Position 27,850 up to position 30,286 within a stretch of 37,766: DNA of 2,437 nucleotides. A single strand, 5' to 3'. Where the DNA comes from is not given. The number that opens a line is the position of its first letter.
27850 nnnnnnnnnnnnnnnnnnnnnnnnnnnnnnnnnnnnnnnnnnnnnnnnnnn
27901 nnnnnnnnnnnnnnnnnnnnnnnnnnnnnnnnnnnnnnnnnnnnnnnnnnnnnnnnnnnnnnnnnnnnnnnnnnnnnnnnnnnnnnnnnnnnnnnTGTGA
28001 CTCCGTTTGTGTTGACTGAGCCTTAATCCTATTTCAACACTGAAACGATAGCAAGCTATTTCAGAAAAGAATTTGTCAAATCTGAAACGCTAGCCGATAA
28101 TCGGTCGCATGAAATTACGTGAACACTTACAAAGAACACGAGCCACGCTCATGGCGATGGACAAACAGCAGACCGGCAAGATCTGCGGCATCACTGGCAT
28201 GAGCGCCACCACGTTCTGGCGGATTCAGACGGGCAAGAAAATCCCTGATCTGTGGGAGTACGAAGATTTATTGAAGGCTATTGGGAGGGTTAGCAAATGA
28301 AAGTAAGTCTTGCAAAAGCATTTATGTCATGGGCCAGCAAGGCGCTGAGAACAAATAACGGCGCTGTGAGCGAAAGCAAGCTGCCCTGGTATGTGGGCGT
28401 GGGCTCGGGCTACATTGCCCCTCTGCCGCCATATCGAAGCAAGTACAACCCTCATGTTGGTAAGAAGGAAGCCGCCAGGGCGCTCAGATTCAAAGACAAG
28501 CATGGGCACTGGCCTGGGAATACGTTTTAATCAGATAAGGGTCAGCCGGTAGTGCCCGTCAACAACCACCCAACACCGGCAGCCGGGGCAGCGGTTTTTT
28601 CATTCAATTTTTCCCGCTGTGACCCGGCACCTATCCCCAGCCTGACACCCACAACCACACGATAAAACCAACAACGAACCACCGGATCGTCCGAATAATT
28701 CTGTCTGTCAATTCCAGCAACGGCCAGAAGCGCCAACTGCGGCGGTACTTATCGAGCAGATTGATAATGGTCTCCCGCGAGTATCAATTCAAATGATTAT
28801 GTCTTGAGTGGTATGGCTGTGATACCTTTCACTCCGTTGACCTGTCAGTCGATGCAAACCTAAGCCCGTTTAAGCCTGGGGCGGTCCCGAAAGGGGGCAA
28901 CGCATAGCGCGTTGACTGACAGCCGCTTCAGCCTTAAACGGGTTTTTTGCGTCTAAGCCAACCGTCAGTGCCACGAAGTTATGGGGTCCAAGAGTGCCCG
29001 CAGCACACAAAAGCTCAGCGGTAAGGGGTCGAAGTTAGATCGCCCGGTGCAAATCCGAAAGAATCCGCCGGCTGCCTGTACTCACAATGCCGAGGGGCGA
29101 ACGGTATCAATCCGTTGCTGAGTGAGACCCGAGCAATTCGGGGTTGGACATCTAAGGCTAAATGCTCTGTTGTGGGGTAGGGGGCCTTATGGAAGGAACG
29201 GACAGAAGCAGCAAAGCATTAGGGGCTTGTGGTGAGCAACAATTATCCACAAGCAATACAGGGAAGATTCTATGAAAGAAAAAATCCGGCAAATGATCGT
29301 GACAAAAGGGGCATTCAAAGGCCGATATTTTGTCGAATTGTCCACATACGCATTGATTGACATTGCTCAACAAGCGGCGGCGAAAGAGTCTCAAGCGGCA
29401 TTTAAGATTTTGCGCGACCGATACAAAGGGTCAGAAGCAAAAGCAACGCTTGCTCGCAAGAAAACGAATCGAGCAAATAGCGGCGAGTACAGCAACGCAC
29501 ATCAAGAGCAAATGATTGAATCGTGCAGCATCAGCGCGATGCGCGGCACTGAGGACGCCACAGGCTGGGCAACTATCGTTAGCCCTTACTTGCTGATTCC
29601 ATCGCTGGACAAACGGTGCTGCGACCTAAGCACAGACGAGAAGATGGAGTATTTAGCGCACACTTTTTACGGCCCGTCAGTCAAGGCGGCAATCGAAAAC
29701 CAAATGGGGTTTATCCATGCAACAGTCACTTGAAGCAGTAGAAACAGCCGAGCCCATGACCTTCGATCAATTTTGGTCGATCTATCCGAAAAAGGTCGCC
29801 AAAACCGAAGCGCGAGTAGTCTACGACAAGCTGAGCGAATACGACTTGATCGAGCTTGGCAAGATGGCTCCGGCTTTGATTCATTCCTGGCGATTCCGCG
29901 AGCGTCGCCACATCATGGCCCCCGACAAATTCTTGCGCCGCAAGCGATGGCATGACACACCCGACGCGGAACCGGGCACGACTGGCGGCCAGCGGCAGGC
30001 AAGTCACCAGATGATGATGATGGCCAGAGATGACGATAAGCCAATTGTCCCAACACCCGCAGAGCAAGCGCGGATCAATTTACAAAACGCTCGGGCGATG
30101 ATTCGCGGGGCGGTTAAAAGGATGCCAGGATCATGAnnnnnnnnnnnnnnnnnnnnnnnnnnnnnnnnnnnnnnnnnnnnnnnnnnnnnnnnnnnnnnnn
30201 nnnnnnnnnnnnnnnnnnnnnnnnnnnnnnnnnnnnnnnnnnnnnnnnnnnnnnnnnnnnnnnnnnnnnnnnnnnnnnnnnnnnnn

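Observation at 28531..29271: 740-nt non-coding tract in an otherwise gap-free genome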

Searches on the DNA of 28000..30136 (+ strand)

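Call 6: search_dna_similar(query=window:28000-29800:+, collection=phages, mode=distant, max_rows=30)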
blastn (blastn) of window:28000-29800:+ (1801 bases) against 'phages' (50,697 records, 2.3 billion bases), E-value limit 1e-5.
No match.

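Call 7: search_rna_families(source=window, start=28400, end=29400, threshold=evalue, max_evalue=10, show_alignments=3)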
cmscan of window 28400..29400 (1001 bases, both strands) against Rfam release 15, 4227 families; matches with E-value up to 10: 1.
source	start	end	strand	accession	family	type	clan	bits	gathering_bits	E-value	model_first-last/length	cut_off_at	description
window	28507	28584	+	RF03044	Proteo-phage-1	Gene; sRNA;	-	23.1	42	0.12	1-82/82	no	Proteo-phage-1 RNA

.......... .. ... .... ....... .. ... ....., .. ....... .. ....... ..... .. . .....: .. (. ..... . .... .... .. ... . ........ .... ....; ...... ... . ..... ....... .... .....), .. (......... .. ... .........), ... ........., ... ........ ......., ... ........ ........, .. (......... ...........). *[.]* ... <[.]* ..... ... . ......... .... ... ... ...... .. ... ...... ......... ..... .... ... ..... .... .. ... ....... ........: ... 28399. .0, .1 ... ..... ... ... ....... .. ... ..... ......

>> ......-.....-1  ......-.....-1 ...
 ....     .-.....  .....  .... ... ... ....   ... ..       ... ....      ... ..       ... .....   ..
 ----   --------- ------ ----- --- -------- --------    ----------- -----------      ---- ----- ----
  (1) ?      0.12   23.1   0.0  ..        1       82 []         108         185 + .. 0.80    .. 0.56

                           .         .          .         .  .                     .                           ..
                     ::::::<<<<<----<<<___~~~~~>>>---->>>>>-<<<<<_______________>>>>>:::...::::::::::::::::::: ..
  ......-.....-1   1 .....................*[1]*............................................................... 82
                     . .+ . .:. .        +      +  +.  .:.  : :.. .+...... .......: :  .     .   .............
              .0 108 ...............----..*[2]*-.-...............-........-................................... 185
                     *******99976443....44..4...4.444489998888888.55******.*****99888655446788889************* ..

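Call 107: search_rna_families(source=L188, start=250, end=1000, threshold=evalue, max_evalue=10)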
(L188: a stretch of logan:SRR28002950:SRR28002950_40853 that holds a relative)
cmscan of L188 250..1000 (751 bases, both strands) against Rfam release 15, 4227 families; matches with E-value up to 10: 2.
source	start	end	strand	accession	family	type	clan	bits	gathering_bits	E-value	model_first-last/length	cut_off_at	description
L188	744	861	+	RF02932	Betaproteobacteria-1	Gene; sRNA;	-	80.7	49.4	3.4e-15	1-120/120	no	Betaproteobacteria-1 RNA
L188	910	981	+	RF01201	snR40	Gene; snRNA; snoRNA; CD-box;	CL00054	13.2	50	8.3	1-93/93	no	Small nucleolar RNA snR40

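Call 108: search_rna_families(source=L188, start=700, end=900, threshold=evalue, max_evalue=0.001, show_alignments=1)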
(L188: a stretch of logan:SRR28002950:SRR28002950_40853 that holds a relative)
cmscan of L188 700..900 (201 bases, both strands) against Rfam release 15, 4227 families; matches with E-value up to 0.001: 1.
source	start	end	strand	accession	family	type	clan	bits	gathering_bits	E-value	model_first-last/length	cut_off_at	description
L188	744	861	+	RF02932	Betaproteobacteria-1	Gene; sRNA;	-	80.7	49.4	9.2e-16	1-120/120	no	Betaproteobacteria-1 RNA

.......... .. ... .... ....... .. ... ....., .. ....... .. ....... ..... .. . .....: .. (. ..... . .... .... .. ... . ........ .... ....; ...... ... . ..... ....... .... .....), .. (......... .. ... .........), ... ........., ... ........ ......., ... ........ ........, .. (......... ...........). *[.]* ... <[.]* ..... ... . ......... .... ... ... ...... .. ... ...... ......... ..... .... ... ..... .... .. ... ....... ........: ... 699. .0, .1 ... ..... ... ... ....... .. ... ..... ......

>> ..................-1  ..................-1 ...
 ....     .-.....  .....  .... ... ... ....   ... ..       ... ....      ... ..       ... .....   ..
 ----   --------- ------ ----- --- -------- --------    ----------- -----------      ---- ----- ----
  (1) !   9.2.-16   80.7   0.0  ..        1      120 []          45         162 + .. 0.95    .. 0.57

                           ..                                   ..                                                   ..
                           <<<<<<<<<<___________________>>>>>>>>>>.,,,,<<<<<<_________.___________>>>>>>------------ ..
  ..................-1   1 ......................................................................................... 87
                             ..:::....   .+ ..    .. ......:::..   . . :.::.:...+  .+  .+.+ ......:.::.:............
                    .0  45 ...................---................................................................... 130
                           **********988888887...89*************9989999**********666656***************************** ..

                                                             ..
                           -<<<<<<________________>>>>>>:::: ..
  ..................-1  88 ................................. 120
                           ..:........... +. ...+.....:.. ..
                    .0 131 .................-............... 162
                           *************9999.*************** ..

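Call 110: search_rna_families(source=window, start=28940, end=29280, threshold=evalue, max_evalue=10, show_alignments=3)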
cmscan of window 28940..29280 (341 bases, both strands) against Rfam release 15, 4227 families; matches with E-value up to 10: 0.
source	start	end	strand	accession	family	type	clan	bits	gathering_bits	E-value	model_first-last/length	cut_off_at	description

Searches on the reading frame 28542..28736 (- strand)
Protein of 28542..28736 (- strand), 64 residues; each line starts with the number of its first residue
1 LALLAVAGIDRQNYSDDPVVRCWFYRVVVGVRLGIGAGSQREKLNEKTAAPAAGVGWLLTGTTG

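Call 62: search_protein_families(library=phrogs, proteins=[window:28542-28736:-], max_evalue=1)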
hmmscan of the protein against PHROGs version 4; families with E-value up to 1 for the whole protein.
window:28542-28736:- (64 aa): 0 families

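Call 63: search_protein_families(library=pfam, proteins=[window:28542-28736:-], max_evalue=1)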
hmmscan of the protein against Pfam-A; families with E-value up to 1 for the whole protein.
window:28542-28736:- (64 aa): 0 families

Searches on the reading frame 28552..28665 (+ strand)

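Call 62: search_protein_families(library=phrogs, proteins=[window:28552-28665:+], max_evalue=1)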
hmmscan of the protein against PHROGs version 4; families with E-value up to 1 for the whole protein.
window:28552-28665:+ (37 aa): 0 families

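Call 63: search_protein_families(library=pfam, proteins=[window:28552-28665:+], max_evalue=1)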
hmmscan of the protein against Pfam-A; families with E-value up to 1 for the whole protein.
window:28552-28665:+ (37 aa): 1 family
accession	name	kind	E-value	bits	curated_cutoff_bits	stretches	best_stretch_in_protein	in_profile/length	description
PF08106.16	Antimicrobial11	-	0.16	12.5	25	1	2-9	5-12/16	Formaecin family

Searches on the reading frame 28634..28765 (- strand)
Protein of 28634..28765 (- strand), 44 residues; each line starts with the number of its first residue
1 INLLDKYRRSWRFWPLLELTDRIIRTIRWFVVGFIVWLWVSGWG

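Call 102: search_protein_representatives(protein=window:28634-28765:-)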
Query: 44 residues. Proteins with E-value up to 0.001 (for the whole library): 1; up to 1e-10: 0; up to 1e-30: 0. The best 1 are listed.
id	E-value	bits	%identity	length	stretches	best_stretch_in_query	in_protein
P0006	1.4e-04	38.0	26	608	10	6-41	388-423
